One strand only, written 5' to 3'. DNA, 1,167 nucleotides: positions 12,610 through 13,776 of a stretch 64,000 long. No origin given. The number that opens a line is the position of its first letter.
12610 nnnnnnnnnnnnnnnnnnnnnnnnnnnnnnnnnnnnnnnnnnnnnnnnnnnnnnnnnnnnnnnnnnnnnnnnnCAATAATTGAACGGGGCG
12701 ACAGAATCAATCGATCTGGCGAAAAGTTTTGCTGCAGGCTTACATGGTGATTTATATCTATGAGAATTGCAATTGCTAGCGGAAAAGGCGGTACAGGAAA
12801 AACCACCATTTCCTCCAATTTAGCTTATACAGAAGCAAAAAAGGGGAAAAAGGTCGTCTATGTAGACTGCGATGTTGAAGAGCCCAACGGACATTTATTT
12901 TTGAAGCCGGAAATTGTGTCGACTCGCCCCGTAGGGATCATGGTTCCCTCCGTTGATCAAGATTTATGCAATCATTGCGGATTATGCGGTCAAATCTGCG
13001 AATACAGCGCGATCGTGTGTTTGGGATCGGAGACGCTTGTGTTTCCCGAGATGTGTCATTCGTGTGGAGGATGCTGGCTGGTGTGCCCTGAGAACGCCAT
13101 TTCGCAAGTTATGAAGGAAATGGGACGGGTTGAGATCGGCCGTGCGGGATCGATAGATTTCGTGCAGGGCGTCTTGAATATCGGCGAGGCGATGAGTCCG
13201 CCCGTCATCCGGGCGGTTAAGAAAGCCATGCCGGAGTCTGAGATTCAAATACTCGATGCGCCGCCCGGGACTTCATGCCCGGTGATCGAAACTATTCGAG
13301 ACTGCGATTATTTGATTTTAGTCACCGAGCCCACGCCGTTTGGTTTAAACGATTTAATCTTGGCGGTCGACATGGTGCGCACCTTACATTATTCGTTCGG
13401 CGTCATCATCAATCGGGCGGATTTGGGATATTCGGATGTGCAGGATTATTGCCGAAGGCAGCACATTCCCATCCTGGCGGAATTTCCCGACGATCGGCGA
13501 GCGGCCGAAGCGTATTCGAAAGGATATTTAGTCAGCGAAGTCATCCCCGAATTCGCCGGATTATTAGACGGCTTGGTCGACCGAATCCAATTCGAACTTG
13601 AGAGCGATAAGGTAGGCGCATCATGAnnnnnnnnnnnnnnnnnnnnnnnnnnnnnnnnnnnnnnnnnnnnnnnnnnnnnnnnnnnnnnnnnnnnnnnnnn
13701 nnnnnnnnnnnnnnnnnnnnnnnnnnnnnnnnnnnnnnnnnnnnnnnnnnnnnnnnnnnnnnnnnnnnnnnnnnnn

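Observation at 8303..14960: Sigma-54-controlled nine-gene module of four NifX-like proteins, DUF89, DUF5320 and two MinD-type ATPases with ferredoxin inserts, outside any nitrogenase context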

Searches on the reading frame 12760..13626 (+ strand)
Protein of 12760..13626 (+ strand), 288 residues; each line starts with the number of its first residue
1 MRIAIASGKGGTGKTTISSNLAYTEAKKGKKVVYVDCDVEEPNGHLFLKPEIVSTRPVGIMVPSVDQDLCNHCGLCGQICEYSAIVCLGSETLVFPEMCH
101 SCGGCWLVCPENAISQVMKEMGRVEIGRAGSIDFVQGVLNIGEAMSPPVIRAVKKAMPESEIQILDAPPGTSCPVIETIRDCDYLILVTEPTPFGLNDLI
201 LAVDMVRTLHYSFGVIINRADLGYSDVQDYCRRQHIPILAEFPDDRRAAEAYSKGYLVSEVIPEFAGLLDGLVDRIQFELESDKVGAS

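Call 3: search_protein_families(library=pfam, proteins=[window:12760-13626:+], max_evalue=0.01)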
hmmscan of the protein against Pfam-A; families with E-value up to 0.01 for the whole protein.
window:12760-13626:+ (288 aa): 21 families
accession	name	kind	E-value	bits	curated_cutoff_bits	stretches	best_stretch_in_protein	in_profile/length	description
PF01656.29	CbiA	-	2.4e-17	63.5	25.4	1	3-255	1-122/125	CobQ/CobB/MinD/ParA nucleotide binding domain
PF10609.15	ParA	-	7e-14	52.3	27.1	1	3-44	6-47/246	NUBPL iron-transfer P-loop NTPase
PF13614.12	AAA_31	-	3.5e-12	47.1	27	1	3-39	4-40/177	AAA domain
PF00037.32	Fer4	-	1.9e-11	43.7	21.1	2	94-115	3-24/24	4Fe-4S binding domain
PF12837.12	Fer4_6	-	2.2e-08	34.1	25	2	62-85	1-24/24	4Fe-4S binding domain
PF00142.24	Fer4_NifH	-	1.5e-07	31.6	25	1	3-53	3-52/271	4Fe-4S iron sulfur cluster binding proteins, NifH/frxC family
PF12838.12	Fer4_7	-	3.3e-07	31.1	27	1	55-83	23-51/52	4Fe-4S dicluster domain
PF02374.21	ArsA_ATPase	-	3.2e-06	27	24.3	1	1-38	1-38/305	Anion-transporting ATPase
PF14697.11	Fer4_21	-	3.7e-05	24.2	35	1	65-114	3-57/59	4Fe-4S dicluster domain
PF16575.11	CLP1_P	-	0.0001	22.6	26.6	1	8-43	1-36/188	mRNA cleavage and polyadenylation factor CLP1 P-loop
PF09140.17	MipZ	-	0.00014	21.7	20.7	1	2-58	2-58/262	ATPase MipZ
PF13237.11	Fer4_10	-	0.00025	21.3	25.5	1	64-110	3-53/53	4Fe-4S dicluster domain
PF13187.11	Fer4_9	-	0.00032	21.1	27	1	70-114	2-52/52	4Fe-4S dicluster domain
PF13500.12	AAA_26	-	0.00034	21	27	0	185-245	131-191/198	AAA domain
PF06745.19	ATPase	-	0.00038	20.3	26.6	1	4-39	22-58/231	KaiC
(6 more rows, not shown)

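Call 4: search_protein_families(library=ncbifam, proteins=[window:12760-13626:+], max_evalue=0.01)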
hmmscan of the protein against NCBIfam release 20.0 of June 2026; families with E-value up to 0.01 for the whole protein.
window:12760-13626:+ (288 aa): 61 families (the best 25 are shown)
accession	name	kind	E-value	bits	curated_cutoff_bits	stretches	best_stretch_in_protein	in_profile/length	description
TIGR01969.1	minD_arch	subfamily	4.4e-19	68.6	201.75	2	2-50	2-50/251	cell division ATPase MinD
NF041546.1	ParA_partition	equivalog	1.2e-14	54.3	180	2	3-39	2-38/203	ParA family partition ATPase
NF041136.1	MrpORP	equivalog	1.5e-12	47.5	450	1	2-43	7-48/365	iron-sulfur cluster carrier protein MrpORP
TIGR01968.1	minD_bact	equivalog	1.8e-10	40.6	212.9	1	3-43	4-44/261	septum site-determining protein MinD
NF040770.1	hetero_SS_HdrA2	exception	1.6e-09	36.5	1100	1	61-117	570-626/777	CoB-CoM heterodisulfide reductase HdrA2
TIGR01281.1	DPOR_bchL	equivalog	2.3e-08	33.7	345.15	1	7-40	6-39/268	ferredoxin:protochlorophyllide reductase (ATP-dependent) iron-sulfur ATP-binding protein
TIGR02700.1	flavo_MJ0208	hypoth_equivalog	3.6e-08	33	251.35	1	60-118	140-198/234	dihydromethanopterin reductase (acceptor)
NF047398.1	AAA_KGGVGR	domain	4.7e-08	33.6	90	1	2-51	4-53/190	KGGVGR-motif variant AAA ATPase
TIGR02016.1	BchX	equivalog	5.9e-08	32.3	331.2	1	6-40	5-39/296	chlorophyllide a reductase iron protein subunit X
NF053622.1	ATPseBagAMYCTU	equivalog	1.1e-07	31.6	400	1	2-44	8-50/325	ATPase BagA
NF038196.1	ferrodoxin_EFR1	subfamily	1.2e-07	32.1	75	1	66-116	183-231/242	EFR1 family ferrodoxin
NF040564.1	SCO2523_fam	equivalog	1.2e-07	31.3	200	1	3-43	3-43/305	SCO2523 family variant P-loop protein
TIGR01007.1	eps_fam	subfamily_domain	1.4e-07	31.3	108.05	1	3-48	20-65/204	polysaccharide biosynthesis tyrosine autokinase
TIGR03371.1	cellulose_yhjQ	equivalog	1.5e-07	31.2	157.85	1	2-40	3-41/246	cellulose biosynthesis protein BcsQ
NF041891.1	hdrA_Methbact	equivalog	3.8e-07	28.7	1300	1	61-115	565-619/762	ferredoxin:CoB-CoM heterodisulfide reductase subunit HdrA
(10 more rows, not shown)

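Call 19: find_encoding_contigs(protein=window:12760-13626:+, flank=10000, max_places=6)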
Protein window:12760-13626:+ (288 aa): 1 contig read that carries it; 1 place shown.
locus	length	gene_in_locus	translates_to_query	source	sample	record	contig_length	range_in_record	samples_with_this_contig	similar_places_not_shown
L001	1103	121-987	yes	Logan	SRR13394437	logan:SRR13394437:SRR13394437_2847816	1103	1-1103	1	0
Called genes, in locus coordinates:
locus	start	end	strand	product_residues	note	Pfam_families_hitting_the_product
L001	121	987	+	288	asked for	PF00142:Fer4_NifH (weak), PF01656:CbiA, PF02374:ArsA_ATPase (weak), PF10609:ParA, PF13614:AAA_31, PF12838:Fer4_7 (faint), PF12837:Fer4_6 (faint), PF00037:Fer4 (weak)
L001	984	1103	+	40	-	?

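Call 22: find_homologous_proteins(query=window:12760-13626:+, max_evalue=1e-10)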
Query window:12760-13626:+ (288 aa): 8000 proteins with E <= 1e-10 among 8000 candidates; the best 120 are listed.
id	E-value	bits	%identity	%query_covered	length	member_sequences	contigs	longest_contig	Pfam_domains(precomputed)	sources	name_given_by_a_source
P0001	1.6e-192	656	100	100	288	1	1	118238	PF00142.25,PF10609.16,PF01656.30,PF13614.13,PF12837.13,PF00037.33,PF12838.13,PF02374.22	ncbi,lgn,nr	ncbi:MAG: ATP-binding protein [Candidatus Omnitrophica bacterium]|nr:ATP-binding protein [Candidatus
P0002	4.1e-171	586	87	100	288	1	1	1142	PF00142.25,PF10609.16,PF01656.30,PF13614.13,PF12837.13,PF00037.33,PF12838.13,PF02374.22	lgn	-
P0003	2.7e-142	491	73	100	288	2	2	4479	PF00142.25,PF10609.16,PF01656.30,PF13614.13,PF12837.13,PF00037.33,PF12838.13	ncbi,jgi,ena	-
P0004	2.0e-141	488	73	100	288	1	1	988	PF00142.25,PF14697.12,PF10609.16,PF01656.30,PF13614.13,PF12837.13,PF00037.33,PF12838.13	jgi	-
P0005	1.1e-140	486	73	98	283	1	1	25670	PF00142.25,PF14697.12,PF10609.16,PF01656.30,PF13614.13,PF12837.13,PF00037.33,PF12838.13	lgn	-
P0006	1.9e-140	485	74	100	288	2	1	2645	PF00142.25,PF14697.12,PF10609.16,PF01656.30,PF13614.13,PF00037.33,PF12838.13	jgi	-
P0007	3.8e-139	481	70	100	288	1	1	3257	PF00142.25,PF10609.16,PF01656.30,PF13614.13,PF00037.33,PF12838.13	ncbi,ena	-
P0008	1.1e-138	479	72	100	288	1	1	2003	PF00142.25,PF10609.16,PF01656.30,PF13614.13,PF12837.13,PF00037.33,PF02374.22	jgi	-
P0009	2.0e-137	475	71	98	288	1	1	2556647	PF00142.25,PF14697.12,PF16575.12,PF10609.16,PF01656.30,PF13614.13,PF12837.13,PF00037.33,PF12838.13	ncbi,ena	-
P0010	4.4e-137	474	71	98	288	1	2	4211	PF00142.25,PF16575.12,PF10609.16,PF01656.30,PF13614.13,PF12837.13,PF00037.33,PF12838.13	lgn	-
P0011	2.5e-136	472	70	100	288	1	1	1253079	PF00142.25,PF14697.12,PF10609.16,PF01656.30,PF13614.13,PF12837.13,PF00037.33,PF12838.13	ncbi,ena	-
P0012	6.7e-136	470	72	100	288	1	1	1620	PF00142.25,PF14697.12,PF10609.16,PF01656.30,PF13614.13,PF12837.13,PF00037.33,PF12838.13,PF02374.22,PF13187.12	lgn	-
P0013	1.0e-129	450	68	99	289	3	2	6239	PF00142.25,PF10609.16,PF01656.30,PF13614.13,PF12837.13,PF00037.33,PF12838.13,PF13187.12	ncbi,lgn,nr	ncbi:MAG: ATP-binding protein [bacterium]|nr:ATP-binding protein [bacterium]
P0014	2.8e-126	439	65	95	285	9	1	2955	PF00142.25,PF14697.12,PF10609.16,PF01656.30,PF13614.13,PF12837.13,PF00037.33,PF12838.13,PF13187.12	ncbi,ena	-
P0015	2.4e-125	436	64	96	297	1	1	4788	PF00142.25,PF14697.12,PF10609.16,PF01656.30,PF13614.13,PF12837.13,PF00037.33,PF12838.13,PF13187.12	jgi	jgi:MinD superfamily P-loop ATPase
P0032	1.7e-120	420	61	98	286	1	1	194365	PF00142.25,PF10609.16,PF01656.30,PF13614.13,PF12837.13,PF00037.33,PF12838.13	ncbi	ncbi:MAG: ATP-binding protein [Planctomycetota bacterium]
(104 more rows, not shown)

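Call 33: find_encoding_contigs(protein=P0009, flank=10000, max_places=2)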
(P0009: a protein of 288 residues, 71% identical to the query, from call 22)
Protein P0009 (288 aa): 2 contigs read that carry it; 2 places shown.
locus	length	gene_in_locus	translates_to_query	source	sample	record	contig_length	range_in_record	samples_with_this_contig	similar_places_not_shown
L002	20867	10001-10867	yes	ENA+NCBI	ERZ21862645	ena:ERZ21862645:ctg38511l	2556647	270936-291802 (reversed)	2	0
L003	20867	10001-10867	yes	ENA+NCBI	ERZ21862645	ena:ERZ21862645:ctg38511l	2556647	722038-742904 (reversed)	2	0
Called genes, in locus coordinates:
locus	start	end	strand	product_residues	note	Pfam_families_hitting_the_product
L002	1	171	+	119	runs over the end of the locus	-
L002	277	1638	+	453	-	PF13593:SBF_like, PF01758:SBF, PF00571:CBS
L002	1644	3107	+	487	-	PF02321:OEP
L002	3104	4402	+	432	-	PF25919:BSH_CusB (faint), PF25881:HH_YBHG, PF25954:Beta-barrel_RND_2, PF25967:RND-MFP_C, PF25975:CzcB_C (weak), PF25989:YknX_C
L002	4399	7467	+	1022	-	PF00873:ACR_tran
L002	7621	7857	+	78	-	PF08238:Sel1 (weak)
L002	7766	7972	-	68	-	-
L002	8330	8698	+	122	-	PF02579:Nitro_FeMo-Co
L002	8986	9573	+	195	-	-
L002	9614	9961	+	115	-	PF02261:Asp_decarbox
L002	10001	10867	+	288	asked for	PF00142:Fer4_NifH (faint), PF01656:CbiA, PF10609:ParA, PF13614:AAA_31, PF16575:CLP1_P (faint), PF12838:Fer4_7 (faint), PF14697:Fer4_21 (weak), PF00037:Fer4 (weak), +1 more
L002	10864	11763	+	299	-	PF01656:CbiA, PF10609:ParA (faint), PF13237:Fer4_10 (faint), PF00037:Fer4 (faint), PF12838:Fer4_7 (weak)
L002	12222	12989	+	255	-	PF01609:DDE_Tnp_1 (weak)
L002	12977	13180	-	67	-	-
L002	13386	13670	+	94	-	PF05015:HigB-like_toxin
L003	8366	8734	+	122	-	PF02579:Nitro_FeMo-Co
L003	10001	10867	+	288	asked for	PF00142:Fer4_NifH (faint), PF01656:CbiA, PF10609:ParA, PF13614:AAA_31, PF16575:CLP1_P (faint), PF12838:Fer4_7 (faint), PF14697:Fer4_21 (weak), PF00037:Fer4 (weak), +1 more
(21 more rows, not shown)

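Call 34: find_encoding_contigs(protein=P0011, flank=10000, max_places=2)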
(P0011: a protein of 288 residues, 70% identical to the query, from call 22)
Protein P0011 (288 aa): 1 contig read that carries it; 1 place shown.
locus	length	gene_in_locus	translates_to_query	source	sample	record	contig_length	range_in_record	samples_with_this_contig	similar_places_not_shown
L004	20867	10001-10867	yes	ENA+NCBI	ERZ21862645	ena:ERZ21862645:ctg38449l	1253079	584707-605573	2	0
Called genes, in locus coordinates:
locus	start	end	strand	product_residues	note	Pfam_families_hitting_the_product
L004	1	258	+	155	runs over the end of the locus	PF07238:PilZ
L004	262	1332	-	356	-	PF00155:Aminotran_1_2, PF04864:Alliinase_C (weak)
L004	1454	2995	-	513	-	PF00884:Sulfatase, PF16347:SGSH_C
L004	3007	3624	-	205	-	PF01205:Impact_N, PF09186:DUF1949 (weak)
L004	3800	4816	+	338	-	PF00149:Metallophos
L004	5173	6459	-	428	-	PF05448:AXE1, PF01738:DLH (weak), PF00561:Abhydrolase_1 (weak), PF12697:Abhydrolase_6 (weak), PF00326:Peptidase_S9, PF10142:PhoPQ_related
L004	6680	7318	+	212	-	PF07963:N_methyl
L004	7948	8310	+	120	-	PF02579:Nitro_FeMo-Co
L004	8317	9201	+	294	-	PF01937:ARMT1-like_dom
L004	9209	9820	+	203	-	-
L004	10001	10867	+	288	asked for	PF00142:Fer4_NifH (faint), PF01656:CbiA, PF10609:ParA, PF13614:AAA_31 (weak), PF12838:Fer4_7 (faint), PF00037:Fer4 (faint), PF12837:Fer4_6 (faint), PF14697:Fer4_21 (weak)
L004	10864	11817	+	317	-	PF01656:CbiA, PF10609:ParA (faint), PF13614:AAA_31 (faint), PF13237:Fer4_10 (faint), PF00037:Fer4 (faint), PF12838:Fer4_7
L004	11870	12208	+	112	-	PF02579:Nitro_FeMo-Co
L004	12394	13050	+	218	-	PF01980:TrmO_N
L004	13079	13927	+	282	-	PF23023:Anti-Pycsar_Apyc1 (weak), PF00753:Lactamase_B, PF12706:Lactamase_B_2 (weak)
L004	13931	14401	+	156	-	PF00293:NUDIX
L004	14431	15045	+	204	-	PF02596:DUF169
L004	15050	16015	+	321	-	PF04055:Radical_SAM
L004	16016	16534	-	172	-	-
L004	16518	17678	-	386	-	PF13560:HTH_31 (weak), PF01381:HTH_3, PF12844:HTH_19, PF06114:Peptidase_M78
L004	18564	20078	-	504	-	PF00251:Glyco_hydro_32N, PF08244:Glyco_hydro_32C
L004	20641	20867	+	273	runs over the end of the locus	PF06452:CBM9_1, PF16011:CBM9_2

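Call 35: find_encoding_contigs(protein=P0032, flank=10000, max_places=2)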
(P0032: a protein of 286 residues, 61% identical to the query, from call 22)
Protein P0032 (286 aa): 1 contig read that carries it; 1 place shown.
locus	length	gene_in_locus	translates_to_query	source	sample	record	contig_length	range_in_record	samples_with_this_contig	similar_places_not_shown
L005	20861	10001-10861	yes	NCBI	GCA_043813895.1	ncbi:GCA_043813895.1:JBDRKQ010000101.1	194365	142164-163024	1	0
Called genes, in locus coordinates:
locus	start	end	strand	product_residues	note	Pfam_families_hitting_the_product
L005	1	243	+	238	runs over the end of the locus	-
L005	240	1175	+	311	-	PF13187:Fer4_9 (weak), PF12838:Fer4_7 (weak), PF13247:Fer4_11, PF00037:Fer4 (weak), PF12797:Fer4_2 (weak), PF12837:Fer4_6 (weak), PF13237:Fer4_10 (weak), PF13187:Fer4_9 (weak), +1 more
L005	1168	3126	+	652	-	PF03916:NrfD, PF02085:Cytochrom_CIII, PF14522:Cytochrome_C7 (faint)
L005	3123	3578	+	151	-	PF00072:Response_reg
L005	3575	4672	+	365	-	PF00989:PAS (faint), PF08448:PAS_4, PF13426:PAS_9 (weak), PF02518:HATPase_c, PF14501:HATPase_c_5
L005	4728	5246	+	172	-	PF00072:Response_reg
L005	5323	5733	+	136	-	PF00072:Response_reg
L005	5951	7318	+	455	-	PF00989:PAS, PF08448:PAS_4, PF13188:PAS_8, PF13426:PAS_9, PF00158:Sigma54_activat, PF14532:Sigma54_activ_2, PF07728:AAA_5, PF25601:AAA_lid_14, +1 more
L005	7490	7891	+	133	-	PF02579:Nitro_FeMo-Co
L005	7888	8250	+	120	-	PF02579:Nitro_FeMo-Co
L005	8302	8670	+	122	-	PF17253:DUF5320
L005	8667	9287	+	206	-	PF08901:DUF1847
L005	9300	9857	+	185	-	PF02579:Nitro_FeMo-Co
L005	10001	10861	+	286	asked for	PF00142:Fer4_NifH (faint), PF01656:CbiA, PF10609:ParA, PF13614:AAA_31 (weak), PF12838:Fer4_7 (faint), PF00037:Fer4 (weak), PF12837:Fer4_6 (faint), PF10609:ParA (weak)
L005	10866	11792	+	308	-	PF01656:CbiA, PF10609:ParA (faint), PF13237:Fer4_10 (faint), PF00037:Fer4 (weak), PF12838:Fer4_7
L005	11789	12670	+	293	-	PF00142:Fer4_NifH (faint), PF01656:CbiA, PF02374:ArsA_ATPase (weak), PF09140:MipZ (weak), PF10609:ParA, PF13614:AAA_31 (weak)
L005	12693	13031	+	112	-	PF02579:Nitro_FeMo-Co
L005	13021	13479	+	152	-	PF03061:4HBT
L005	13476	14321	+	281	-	PF00753:Lactamase_B, PF23023:Anti-Pycsar_Apyc1 (weak), PF12706:Lactamase_B_2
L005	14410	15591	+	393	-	PF01053:Cys_Met_Meta_PP, PF00155:Aminotran_1_2, PF00266:Aminotran_5 (faint)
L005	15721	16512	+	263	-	PF01925:TauE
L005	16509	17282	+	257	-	PF04016:DUF364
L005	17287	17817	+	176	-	PF19620:DUF6125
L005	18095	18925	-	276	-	PF13517:FG-GAP_3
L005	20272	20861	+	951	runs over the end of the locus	PF00675:Peptidase_M16, PF05193:Peptidase_M16_C, PF00675:Peptidase_M16, PF05193:Peptidase_M16_C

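Call 41: find_related_loci(query=A1, collection=genome_contigs, flank=10000)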
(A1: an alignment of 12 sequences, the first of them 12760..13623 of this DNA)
Query A1 (288 aa) in genome_contigs; peptide patterns used: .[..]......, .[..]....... (x = any residue, [..] = any of these).
600 stretches matched a pattern (row limit reached: there are more); 581 encode a relative of the query (tblastn E <= 1e-3); the best 80 are kept; 80 distinct loci.
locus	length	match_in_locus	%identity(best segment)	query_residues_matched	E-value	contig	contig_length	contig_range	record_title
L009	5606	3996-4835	64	1-280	3e-127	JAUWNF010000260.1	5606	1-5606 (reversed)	MAG: Phycisphaerales bacterium isolate CSMAG_2417 CSMAG_2417_k141_349328_length_5606_cov_4.0000, whole genome shotgun se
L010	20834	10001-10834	63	2-279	6e-123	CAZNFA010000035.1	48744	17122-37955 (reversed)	MAG TPA_asm: uncultured Planctomycetales bacterium isolate SRP068000_co1_607 genome assembly, contig: NODE_623_length_48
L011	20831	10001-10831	61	1-277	2e-117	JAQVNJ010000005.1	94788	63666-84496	MAG: Thermoguttaceae bacterium isolate STF1_154 NODE_353_length_94788_cov_4.689112_Sandtown_F1, whole genome shotgun seq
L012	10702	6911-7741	61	1-277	2e-116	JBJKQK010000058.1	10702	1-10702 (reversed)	MAG: Terriglobia bacterium isolate Bin_32 S1Ck127_3575917_flag_0_multi_9.2497_len_10702, whole genome shotgun sequence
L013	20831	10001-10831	60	1-277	2e-115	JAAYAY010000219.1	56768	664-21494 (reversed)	MAG: Planctomycetaceae bacterium isolate AS06rmzACSIP_219 384295_AS06, whole genome shotgun sequence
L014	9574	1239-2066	60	1-276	4e-115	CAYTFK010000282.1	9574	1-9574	MAG TPA_asm: uncultured Planctomycetaceae bacterium isolate binchicken_co43_353 genome assembly, contig: NODE_12749_leng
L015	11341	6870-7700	59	1-277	5e-114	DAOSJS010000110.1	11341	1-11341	MAG TPA_asm: Candidatus Hydrogenedentota bacterium isolate AMR_MDS_1669 NODE_5669_length_11341_cov_4.139731, whole genom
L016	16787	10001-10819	60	1-273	1e-113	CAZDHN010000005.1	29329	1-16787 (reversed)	MAG TPA_asm: uncultured Planctomycetaceae bacterium isolate binchicken_co181_562 genome assembly, contig: NODE_2160_leng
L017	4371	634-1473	60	1-284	2e-114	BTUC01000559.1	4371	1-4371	MAG: Phycisphaerae bacterium AMX-MBFR-13 DNA, sequence559, whole genome shotgun sequence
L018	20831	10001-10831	59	1-277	3e-110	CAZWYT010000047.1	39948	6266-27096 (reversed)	MAG TPA_asm: uncultured Planctomycetales bacterium isolate binchicken_co119_111 genome assembly, contig: NODE_1072_lengt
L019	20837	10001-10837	57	1-279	3e-108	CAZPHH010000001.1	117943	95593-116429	MAG TPA_asm: uncultured Phycisphaeraceae bacterium isolate SRP241326_co4_311 genome assembly, contig: NODE_249_length_11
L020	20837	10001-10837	57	1-279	1e-106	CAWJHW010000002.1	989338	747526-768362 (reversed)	MAG: uncultured candidate division NC10 bacterium isolate MFD03726.bin.1.177 genome assembly, contig: contig_18816, whol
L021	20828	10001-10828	58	1-276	1e-105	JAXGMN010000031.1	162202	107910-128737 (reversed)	MAG: Thermoguttaceae bacterium isolate AnMBR.bin233 bin233_31, whole genome shotgun sequence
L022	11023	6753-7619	55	1-288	5e-105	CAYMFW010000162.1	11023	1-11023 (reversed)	MAG TPA_asm: uncultured Planctomycetota bacterium isolate SRP214966_co4_1 genome assembly, contig: NODE_6334_length_1102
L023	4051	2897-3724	57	1-276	1e-104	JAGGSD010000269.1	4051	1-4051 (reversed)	MAG: Syntrophobacterales bacterium isolate AUK013 PB_MANV_013_c_000000001765, whole genome shotgun sequence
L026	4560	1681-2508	54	1-276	1e-102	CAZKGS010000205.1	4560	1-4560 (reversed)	MAG TPA_asm: uncultured Syntrophaceae bacterium isolate SRP178699_co3_249 genome assembly, contig: NODE_20296_length_456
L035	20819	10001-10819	54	1-276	1e-99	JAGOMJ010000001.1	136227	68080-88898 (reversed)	MAG: Smithella sp. isolate Go_SlDig_bin_11 Go_SlDig_218_length_136227_cov_34.010654, whole genome shotgun sequence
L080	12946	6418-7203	54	1-265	1e-93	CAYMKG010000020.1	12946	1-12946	MAG TPA_asm: uncultured Planctomycetales bacterium isolate binchicken_co184_351 genome assembly, contig: NODE_9059_lengt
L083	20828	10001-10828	50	1-277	8e-93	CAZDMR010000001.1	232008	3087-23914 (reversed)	MAG TPA_asm: uncultured Acidobacteriota bacterium isolate binchicken_co116_446 genome assembly, contig: NODE_5_length_23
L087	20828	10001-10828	48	1-277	2e-92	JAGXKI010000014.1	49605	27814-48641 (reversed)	Bacterium isolate GSL_GB14_3 NODE_110_length_49605_cov_9.27186, whole genome shotgun sequence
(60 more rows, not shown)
